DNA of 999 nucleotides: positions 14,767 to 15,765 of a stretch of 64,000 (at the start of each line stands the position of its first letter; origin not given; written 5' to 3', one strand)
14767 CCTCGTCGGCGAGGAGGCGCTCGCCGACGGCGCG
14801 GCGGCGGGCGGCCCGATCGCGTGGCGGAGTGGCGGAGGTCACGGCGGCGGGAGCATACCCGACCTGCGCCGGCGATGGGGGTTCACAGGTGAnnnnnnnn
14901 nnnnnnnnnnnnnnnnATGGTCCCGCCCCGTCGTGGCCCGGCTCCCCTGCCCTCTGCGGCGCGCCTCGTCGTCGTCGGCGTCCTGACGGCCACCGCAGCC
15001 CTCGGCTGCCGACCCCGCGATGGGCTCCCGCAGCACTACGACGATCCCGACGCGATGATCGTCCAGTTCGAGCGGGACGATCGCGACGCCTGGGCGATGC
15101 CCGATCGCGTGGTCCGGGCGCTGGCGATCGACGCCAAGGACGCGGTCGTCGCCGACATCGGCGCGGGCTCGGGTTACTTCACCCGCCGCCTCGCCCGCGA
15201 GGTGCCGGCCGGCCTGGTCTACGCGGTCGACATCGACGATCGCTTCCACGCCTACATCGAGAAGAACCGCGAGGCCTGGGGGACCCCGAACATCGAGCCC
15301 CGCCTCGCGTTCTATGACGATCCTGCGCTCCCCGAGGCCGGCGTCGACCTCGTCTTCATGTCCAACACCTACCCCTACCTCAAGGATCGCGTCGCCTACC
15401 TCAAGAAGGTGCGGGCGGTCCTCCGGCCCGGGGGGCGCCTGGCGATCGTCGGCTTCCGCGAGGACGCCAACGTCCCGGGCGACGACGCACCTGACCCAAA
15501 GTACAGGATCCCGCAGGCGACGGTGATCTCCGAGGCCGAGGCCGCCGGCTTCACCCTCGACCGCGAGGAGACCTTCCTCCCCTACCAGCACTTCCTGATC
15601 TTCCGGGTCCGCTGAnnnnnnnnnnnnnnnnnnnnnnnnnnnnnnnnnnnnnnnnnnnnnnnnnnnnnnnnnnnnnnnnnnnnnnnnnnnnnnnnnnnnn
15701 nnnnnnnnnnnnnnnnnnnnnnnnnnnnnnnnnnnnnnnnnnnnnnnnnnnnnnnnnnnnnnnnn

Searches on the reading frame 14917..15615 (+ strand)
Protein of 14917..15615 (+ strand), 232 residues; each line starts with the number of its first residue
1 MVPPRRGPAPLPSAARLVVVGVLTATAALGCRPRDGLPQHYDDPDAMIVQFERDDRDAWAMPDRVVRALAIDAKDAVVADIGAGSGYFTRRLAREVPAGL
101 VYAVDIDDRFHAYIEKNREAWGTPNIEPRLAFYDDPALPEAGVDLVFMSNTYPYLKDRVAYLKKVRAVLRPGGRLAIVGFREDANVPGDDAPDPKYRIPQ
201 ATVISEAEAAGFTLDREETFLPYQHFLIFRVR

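Call 3: search_protein_families(library=pfam, proteins=[window:14917-15615:+])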
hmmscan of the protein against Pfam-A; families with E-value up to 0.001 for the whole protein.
window:14917-15615:+ (232 aa): 10 families
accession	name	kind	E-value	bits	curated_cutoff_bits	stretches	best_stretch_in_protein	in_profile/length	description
PF13649.12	Methyltransf_25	-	1.2e-14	55.1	27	1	78-173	1-97/97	Methyltransferase domain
PF08241.18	Methyltransf_11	-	2.8e-13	50.7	21.2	1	80-177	2-95/95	Methyltransferase domain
PF08242.18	Methyltransf_12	-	4.6e-13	50.1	30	1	80-175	2-98/98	Methyltransferase domain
PF13847.12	Methyltransf_31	-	1.5e-09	38.1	27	1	74-187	3-119/145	Methyltransferase domain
PF13489.12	Methyltransf_23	-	8.6e-09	35.8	27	1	61-182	9-121/164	Methyltransferase domain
PF24675.1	NpmA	-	4.1e-05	23.4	60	0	72-106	21-55/214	16S rRNA (adenine(1408)-N(1))-methyltransferase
PF08003.17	Methyltransf_9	-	7.2e-05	22.3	23.8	1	63-177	105-217/315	Protein of unknown function (DUF1698)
PF01728.25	FtsJ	-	9e-05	22.9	24.1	1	71-109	19-56/181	FtsJ-like methyltransferase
PF01209.24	Ubie_methyltran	-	0.00013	21.8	20.1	1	66-181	39-155/233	ubiE/COQ5 methyltransferase family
PF05175.20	MTS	-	0.00088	19.4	23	0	74-179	31-140/170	Methyltransferase small domain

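Call 4: search_protein_families(library=ncbifam, proteins=[window:14917-15615:+])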
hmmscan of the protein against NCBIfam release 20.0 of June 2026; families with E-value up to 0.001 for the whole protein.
window:14917-15615:+ (232 aa): 21 families
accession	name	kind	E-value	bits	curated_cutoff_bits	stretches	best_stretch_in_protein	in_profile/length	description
TIGR02469.1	CbiT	equivalog_domain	2.7e-09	37.4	78.3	1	66-177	12-120/124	precorrin-6Y C5,15-methyltransferase (decarboxylating) subunit CbiT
TIGR02072.1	BioC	equivalog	1.7e-08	34.6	184.95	1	73-179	33-134/244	malonyl-ACP O-methyltransferase BioC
NF045667.1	MTase_DVU1556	equivalog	3.6e-08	33.1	155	1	63-181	12-123/213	DVU_1556 family methyltransferase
NF008823.0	PRK11873.1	subfamily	6.2e-07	29.2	263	1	76-187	79-191/272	arsenite methyltransferase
TIGR00452.1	TIGR00452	equivalog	4.5e-06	25.7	275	1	63-177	107-219/316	tRNA 5-methoxyuridine(34)/uridine 5-oxyacetic acid(34) synthase CmoB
TIGR03534.1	RF_mod_PrmC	equivalog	4.6e-06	26.3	199.1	1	73-158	87-170/253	peptide chain release factor N(5)-glutamine methyltransferase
NF041537.1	ArsM_AhpD_UU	exception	1.7e-05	23.8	510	1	76-178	78-181/345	arsenite methyltransferase/AhpD domain selenoprotein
NF001240.0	PRK00216.1-1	equivalog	2e-05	23.8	378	1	76-184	65-175/251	bifunctional demethylmenaquinone methyltransferase/2-methoxy-6-polyprenyl-1,4-benzoquinol methylase UbiE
NF043040.1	corrin_prot_MT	hypoth_equivalog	2.1e-05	24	180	1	71-178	38-148/216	corrinoid protein-associated methyltransferase CpaM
NF000499.2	Erm23S_rRNA_broad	equivalog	2.8e-05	23.6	212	1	63-116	13-63/244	23S ribosomal RNA methyltransferase Erm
NF005640.0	PRK07402.1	equivalog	3.1e-05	23.6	219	1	73-127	42-96/200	precorrin-6Y C5,15-methyltransferase subunit CbiT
NF006138.0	PRK08287.1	equivalog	4.5e-05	23.4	210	1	62-177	15-129/189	decarboxylating cobalt-precorrin-6B (C(15))-methyltransferase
NF047824.1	tRNAwyosineTaw2Meth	equivalog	8.3e-05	22.4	350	1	67-162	86-183/245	tRNA(Phe) (4-demethylwyosine(37)-C(7)) aminocarboxypropyltransferase Taw2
NF001244.0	PRK00216.1-5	equivalog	0.00012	21.5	216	1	70-185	45-161/236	bifunctional demethylmenaquinone methyltransferase/2-methoxy-6-polyprenyl-1,4-benzoquinol methylase UbiE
TIGR01934.1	MenG_MenH_UbiE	subfamily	0.00017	20.9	158.35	1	64-185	30-149/223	ubiquinone/menaquinone biosynthesis methyltransferase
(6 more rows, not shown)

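Call 31: search_solved_structures(query=window:14917-15612:+, max_evalue=0.001)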
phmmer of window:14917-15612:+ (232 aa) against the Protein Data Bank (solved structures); distinct sequences matched with E-value up to 0.001: 12.
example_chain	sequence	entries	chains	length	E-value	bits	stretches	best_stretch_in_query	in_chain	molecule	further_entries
3dh0_A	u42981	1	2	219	7.4e-12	48.7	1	51-194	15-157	SAM dependent methyltransferase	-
5wp5_A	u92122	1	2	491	2.9e-08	36.9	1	45-184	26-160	Phosphomethylethanolamine N-methyltransferase 2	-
8zc8_A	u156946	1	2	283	6.1e-06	29.3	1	9-186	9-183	MitM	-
21zq_A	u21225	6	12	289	6.5e-06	29.2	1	9-186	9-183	MitM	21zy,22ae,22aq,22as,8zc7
5wp4_A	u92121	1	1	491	2.4e-05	27.4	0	45-182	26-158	Phosphoethanolamine N-methyltransferase 1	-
3i9f_A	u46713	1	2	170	2.9e-05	27.1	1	71-185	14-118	Putative type 11 methyltransferase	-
6uv6_A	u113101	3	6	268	7.8e-05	25.7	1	40-183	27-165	D-glucose O-methyltransferase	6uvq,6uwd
3t7r_A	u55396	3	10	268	8.7e-05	25.5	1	54-177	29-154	Putative methyltransferase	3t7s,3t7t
3e7p_A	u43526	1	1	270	8.9e-05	25.5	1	54-177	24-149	Putative methyltransferase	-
6f5z_A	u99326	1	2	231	0.0001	25.3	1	59-176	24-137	24-sterol C-methyltransferase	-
3bkw_A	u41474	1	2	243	0.00014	24.8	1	64-176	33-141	S-adenosylmethionine dependent methyltransferase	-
3a27_A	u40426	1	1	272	0.00032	23.7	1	69-163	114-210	Uncharacterized protein MJ1557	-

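Call 37: find_homologous_proteins(query=window:14917-15612:+, max_evalue=0.00001)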
Query window:14917-15612:+ (232 aa): 2098 proteins with E <= 0.00001 among 8000 candidates; the best 120 are listed.
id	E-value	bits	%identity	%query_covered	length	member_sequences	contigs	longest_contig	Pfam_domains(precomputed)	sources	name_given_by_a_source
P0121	2.2e-150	517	100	100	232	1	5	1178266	PF13847.13,PF13489.13,PF13649.13,PF08241.19,PF08242.19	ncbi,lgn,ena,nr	ncbi:MAG: class I SAM-dependent methyltransferase [Myxococcales bacterium]|nr:class I SAM-dependent 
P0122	8.7e-103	361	70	99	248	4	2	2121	PF13847.13,PF13489.13,PF13649.13,PF08241.19,PF08242.19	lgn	-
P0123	3.2e-100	353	69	94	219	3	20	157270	PF13847.13,PF13489.13,PF13649.13,PF01209.25,PF08241.19,PF08242.19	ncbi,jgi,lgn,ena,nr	ncbi:MAG TPA: class I SAM-dependent methyltransferase [Nannocystaceae bacterium]|nr:class I SAM-depe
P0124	2.2e-99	350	70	97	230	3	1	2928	PF13847.13,PF13489.13,PF13649.13,PF01728.26,PF08241.19,PF08242.19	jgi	jgi:predicted methyltransferase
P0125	3.0e-98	346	74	87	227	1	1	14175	PF13847.13,PF13489.13,PF08003.18,PF13649.13,PF08241.19,PF08242.19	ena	-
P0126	7.4e-96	338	66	97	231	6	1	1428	PF13847.13,PF13489.13,PF13649.13,PF08241.19,PF08242.19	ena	-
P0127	3.2e-94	333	71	88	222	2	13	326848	PF13847.13,PF13489.13,PF13649.13,PF08241.19,PF08242.19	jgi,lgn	jgi:precorrin-6B methylase 2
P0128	5.4e-93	329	65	94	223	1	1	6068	PF13847.13,PF13489.13,PF13649.13,PF13679.13,PF08241.19,PF08242.19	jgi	-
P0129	2.9e-89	317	65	97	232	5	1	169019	PF13847.13,PF13489.13,PF13649.13,PF08241.19,PF08242.19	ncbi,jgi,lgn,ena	-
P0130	4.5e-88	313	64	97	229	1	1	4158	PF13847.13,PF13649.13,PF08241.19,PF08242.19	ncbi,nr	ncbi:MAG: methyltransferase domain-containing protein [Myxococcales bacterium]|nr:methyltransferase 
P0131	1.4e-87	311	63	93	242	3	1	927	PF13847.13,PF13489.13,PF08003.18,PF13649.13,PF08241.19,PF08242.19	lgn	-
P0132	2.0e-87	311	61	97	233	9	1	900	PF13847.13,PF13489.13,PF13649.13,PF08241.19,PF08242.19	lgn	-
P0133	2.3e-87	311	64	89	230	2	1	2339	PF13847.13,PF13489.13,PF13649.13,PF01728.26,PF01209.25,PF08241.19,PF08242.19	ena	-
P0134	3.4e-87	310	63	91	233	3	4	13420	PF13847.13,PF13489.13,PF13649.13,PF08241.19,PF08242.19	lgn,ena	-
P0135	8.6e-87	309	67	87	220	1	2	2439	PF13847.13,PF13489.13,PF13649.13,PF08241.19,PF08242.19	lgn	-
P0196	4.3e-80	287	62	86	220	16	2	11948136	PF13847.13,PF13489.13,PF08003.18,PF13649.13,PF01209.25,PF08241.19,PF08242.19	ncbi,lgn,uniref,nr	ncbi:class I SAM-dependent methyltransferase [Nannocystis pusilla]|uniref:Class I SAM-dependent meth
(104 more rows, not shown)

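Call 38: find_encoding_contigs(protein=P0196, flank=10000, max_places=2)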
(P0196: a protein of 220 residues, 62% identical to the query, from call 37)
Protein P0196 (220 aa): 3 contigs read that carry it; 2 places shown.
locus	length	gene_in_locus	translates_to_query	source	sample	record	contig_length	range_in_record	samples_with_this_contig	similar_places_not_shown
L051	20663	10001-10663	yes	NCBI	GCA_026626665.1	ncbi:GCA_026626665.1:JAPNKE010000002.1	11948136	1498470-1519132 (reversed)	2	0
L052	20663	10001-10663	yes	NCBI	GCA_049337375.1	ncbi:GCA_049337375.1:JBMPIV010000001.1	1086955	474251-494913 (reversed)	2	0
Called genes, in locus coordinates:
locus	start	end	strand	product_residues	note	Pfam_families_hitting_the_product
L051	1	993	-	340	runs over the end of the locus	-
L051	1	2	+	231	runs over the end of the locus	-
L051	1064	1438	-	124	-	-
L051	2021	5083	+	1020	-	PF08448:PAS_4 (weak), PF00989:PAS (weak), PF08448:PAS_4, PF00512:HisKA, PF02518:HATPase_c, PF00072:Response_reg, PF00512:HisKA, PF02518:HATPase_c, +3 more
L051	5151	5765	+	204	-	-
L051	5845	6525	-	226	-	-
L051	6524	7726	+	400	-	PF00691:OmpA (weak)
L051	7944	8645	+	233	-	-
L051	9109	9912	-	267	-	-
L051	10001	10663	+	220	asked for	PF01209:Ubie_methyltran (weak), PF08003:Methyltransf_9 (weak), PF13489:Methyltransf_23, PF13847:Methyltransf_31, PF08241:Methyltransf_11, PF08242:Methyltransf_12, PF13649:Methyltransf_25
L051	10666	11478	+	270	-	PF01026:TatD_DNase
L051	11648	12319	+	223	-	PF00297:Ribosomal_L3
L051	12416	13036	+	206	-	PF13489:Methyltransf_23 (weak), PF01728:FtsJ, PF13847:Methyltransf_31 (weak)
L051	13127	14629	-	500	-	-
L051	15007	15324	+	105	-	-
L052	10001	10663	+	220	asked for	PF01209:Ubie_methyltran (weak), PF08003:Methyltransf_9 (weak), PF13489:Methyltransf_23, PF13847:Methyltransf_31, PF08241:Methyltransf_11, PF08242:Methyltransf_12, PF13649:Methyltransf_25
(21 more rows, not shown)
